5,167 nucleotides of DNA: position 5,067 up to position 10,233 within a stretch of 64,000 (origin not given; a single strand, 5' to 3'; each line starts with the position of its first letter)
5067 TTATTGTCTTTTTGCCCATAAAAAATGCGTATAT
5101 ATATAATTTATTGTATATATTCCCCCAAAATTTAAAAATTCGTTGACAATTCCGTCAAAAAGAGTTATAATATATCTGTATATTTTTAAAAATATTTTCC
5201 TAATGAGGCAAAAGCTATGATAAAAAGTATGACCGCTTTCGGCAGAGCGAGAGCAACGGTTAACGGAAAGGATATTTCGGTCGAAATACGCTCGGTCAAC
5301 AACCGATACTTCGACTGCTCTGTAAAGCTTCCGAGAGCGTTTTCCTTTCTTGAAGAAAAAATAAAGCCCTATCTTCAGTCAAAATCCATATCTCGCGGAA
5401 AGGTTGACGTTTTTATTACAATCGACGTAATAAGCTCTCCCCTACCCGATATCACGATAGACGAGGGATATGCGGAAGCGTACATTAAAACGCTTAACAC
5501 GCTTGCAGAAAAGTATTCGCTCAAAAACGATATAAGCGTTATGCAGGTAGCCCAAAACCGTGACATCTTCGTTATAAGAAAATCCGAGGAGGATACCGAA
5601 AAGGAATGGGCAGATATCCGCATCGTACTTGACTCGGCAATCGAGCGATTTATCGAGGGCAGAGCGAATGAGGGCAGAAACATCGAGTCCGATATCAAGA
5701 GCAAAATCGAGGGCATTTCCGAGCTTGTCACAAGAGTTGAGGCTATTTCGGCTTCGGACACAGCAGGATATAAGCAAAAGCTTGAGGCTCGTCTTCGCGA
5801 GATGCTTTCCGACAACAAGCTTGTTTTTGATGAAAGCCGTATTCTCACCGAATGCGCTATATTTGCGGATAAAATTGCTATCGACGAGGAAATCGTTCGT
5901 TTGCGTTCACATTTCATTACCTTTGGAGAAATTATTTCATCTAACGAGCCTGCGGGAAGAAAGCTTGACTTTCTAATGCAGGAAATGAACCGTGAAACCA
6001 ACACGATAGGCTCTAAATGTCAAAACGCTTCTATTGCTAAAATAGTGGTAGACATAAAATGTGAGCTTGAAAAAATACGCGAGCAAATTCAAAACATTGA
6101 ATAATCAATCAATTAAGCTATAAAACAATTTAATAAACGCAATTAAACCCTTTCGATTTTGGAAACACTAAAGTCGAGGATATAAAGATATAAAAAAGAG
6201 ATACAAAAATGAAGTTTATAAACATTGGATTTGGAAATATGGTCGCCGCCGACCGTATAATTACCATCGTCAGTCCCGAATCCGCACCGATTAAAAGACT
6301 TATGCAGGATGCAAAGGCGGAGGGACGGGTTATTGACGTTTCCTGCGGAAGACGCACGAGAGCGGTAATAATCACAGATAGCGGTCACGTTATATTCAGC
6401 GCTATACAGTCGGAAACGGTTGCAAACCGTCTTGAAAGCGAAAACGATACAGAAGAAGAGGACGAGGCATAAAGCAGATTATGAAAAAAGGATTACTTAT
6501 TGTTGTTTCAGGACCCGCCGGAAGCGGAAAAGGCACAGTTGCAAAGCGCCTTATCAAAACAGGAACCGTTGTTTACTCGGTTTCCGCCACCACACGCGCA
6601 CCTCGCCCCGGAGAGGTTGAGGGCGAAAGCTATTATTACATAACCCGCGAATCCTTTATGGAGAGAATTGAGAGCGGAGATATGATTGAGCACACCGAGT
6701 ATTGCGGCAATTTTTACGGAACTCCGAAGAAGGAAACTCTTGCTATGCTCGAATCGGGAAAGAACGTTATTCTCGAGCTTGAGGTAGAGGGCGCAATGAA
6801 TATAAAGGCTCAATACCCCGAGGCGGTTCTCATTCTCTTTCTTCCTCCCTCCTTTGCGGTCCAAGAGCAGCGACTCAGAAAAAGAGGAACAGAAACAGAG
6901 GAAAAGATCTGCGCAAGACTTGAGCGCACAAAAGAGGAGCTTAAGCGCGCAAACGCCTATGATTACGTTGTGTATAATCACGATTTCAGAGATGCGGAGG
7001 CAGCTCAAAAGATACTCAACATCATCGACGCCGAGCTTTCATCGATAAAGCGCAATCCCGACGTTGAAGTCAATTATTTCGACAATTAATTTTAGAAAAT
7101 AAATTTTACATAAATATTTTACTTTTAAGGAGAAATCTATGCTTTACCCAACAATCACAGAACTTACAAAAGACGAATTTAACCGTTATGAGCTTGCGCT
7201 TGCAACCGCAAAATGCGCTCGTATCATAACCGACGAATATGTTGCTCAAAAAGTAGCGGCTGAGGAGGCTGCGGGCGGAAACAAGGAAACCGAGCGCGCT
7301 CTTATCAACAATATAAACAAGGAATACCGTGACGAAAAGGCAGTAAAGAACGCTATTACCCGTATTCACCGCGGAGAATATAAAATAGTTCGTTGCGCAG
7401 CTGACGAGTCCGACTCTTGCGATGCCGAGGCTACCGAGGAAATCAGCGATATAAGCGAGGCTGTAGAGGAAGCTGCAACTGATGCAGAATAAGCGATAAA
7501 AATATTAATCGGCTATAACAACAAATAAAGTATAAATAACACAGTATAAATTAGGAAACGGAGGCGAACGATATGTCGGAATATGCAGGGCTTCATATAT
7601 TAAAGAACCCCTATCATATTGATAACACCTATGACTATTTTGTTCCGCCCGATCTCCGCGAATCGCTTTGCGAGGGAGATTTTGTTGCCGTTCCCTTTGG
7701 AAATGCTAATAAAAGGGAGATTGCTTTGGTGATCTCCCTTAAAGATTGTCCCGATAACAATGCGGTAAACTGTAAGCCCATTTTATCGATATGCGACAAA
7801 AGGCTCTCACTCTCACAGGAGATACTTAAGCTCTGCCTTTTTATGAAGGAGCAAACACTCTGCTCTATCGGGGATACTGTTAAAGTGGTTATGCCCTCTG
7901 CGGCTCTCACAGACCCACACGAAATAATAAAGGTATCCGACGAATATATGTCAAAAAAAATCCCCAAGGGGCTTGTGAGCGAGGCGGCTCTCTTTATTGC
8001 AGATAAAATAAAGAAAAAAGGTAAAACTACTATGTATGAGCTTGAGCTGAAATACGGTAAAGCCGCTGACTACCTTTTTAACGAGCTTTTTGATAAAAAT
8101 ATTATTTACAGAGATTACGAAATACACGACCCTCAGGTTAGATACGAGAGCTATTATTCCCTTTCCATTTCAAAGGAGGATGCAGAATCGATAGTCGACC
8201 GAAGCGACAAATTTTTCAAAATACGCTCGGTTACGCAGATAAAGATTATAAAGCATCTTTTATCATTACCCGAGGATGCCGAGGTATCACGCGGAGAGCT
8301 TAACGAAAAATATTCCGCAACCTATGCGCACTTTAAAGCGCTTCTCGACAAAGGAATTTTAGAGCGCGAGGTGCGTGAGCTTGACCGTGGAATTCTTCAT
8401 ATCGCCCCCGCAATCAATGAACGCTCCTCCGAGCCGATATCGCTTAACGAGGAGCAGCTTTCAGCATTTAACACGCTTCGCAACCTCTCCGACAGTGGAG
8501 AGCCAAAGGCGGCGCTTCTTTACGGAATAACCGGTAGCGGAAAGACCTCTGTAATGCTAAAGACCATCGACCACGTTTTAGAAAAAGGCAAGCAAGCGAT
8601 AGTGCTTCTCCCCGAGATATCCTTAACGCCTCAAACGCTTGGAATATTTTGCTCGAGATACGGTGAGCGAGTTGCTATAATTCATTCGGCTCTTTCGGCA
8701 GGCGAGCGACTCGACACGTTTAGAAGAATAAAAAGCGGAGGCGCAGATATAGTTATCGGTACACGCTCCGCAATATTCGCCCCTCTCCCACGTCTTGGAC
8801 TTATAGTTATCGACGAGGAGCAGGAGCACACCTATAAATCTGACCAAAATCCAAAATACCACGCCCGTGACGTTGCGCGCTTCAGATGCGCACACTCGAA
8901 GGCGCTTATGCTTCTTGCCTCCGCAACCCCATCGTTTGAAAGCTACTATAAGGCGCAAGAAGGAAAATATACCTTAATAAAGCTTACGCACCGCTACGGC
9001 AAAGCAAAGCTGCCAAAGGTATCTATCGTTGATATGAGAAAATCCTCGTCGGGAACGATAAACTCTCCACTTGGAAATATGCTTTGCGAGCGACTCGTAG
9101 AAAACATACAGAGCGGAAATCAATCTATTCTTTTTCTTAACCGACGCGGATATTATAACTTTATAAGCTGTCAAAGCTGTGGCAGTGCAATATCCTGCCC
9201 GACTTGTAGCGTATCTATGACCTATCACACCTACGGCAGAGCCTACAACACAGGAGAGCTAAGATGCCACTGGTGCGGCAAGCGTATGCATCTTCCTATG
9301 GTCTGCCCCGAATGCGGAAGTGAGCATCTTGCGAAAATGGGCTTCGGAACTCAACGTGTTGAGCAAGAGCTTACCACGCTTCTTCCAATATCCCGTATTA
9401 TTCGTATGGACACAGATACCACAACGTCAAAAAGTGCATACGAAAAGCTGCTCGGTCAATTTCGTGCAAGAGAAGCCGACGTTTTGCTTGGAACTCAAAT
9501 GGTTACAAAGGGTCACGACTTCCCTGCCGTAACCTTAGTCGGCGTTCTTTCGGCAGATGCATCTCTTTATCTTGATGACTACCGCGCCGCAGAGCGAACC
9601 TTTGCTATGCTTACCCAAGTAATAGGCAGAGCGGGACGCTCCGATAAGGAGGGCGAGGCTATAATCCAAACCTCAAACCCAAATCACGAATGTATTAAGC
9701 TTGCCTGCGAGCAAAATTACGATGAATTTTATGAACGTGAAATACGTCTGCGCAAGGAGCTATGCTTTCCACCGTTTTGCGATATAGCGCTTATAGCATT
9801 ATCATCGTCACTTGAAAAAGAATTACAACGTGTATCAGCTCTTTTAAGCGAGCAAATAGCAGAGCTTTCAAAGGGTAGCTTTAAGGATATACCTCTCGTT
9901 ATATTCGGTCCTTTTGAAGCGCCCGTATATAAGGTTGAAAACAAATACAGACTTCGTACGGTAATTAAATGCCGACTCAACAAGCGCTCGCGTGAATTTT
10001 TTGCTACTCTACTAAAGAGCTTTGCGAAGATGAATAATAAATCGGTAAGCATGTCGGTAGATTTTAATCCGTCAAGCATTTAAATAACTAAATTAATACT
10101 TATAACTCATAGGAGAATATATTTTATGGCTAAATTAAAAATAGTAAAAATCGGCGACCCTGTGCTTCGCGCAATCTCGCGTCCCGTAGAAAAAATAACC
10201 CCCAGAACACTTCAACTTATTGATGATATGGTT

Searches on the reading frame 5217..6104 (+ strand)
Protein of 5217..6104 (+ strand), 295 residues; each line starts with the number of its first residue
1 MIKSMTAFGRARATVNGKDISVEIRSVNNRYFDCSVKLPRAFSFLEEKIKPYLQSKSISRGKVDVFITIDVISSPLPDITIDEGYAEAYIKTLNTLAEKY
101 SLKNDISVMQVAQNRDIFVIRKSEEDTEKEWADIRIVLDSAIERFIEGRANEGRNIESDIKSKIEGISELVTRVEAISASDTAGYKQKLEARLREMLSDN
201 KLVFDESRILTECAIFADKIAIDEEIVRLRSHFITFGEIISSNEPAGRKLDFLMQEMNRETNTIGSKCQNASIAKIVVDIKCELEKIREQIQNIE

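Call 95: search_protein_families(library=pfam, proteins=[window:5217-6104:+], max_evalue=0.00001)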
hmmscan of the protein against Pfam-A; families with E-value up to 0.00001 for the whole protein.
window:5217-6104:+ (295 aa): 2 families
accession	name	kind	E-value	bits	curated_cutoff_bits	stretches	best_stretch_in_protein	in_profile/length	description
PF08340.16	YicC-like_C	-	9.5e-44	148.8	27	1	178-295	5-120/120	Endoribonuclease YicC-like, C-terminal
PF03755.18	YicC-like_N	-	9.2e-42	143.5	25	1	2-157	1-155/156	Endoribonuclease YicC-like, N-terminal region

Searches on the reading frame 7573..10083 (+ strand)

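Call 95: search_protein_families(library=pfam, proteins=[window:7573-10083:+], max_evalue=0.00001)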
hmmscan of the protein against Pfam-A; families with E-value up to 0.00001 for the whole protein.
window:7573-10083:+ (836 aa): 6 families
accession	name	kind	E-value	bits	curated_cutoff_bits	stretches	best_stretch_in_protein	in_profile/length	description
PF17764.6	PriA_3primeBD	-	6.1e-18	64.9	22.7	1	13-108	7-96/96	3'DNA-binding domain (3'BD)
PF18074.6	PriA_C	-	4.4e-16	59.9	26.9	1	734-833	1-95/95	Primosomal protein N C-terminal domain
PF00270.35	DEAD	-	5.8e-16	59.1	26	1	297-457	6-163/167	DEAD/DEAH box helicase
PF00271.37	Helicase_C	-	1.8e-13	51.1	23.5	1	615-690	46-109/110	Helicase conserved C-terminal domain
PF04851.21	ResIII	-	6.8e-12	46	22.5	1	289-454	2-163/164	Type III restriction enzyme, res subunit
PF18319.7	Zn_ribbon_PriA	-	4.2e-06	27.1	26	1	542-571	1-25/27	PriA DNA helicase Cys-rich region (CRR) domain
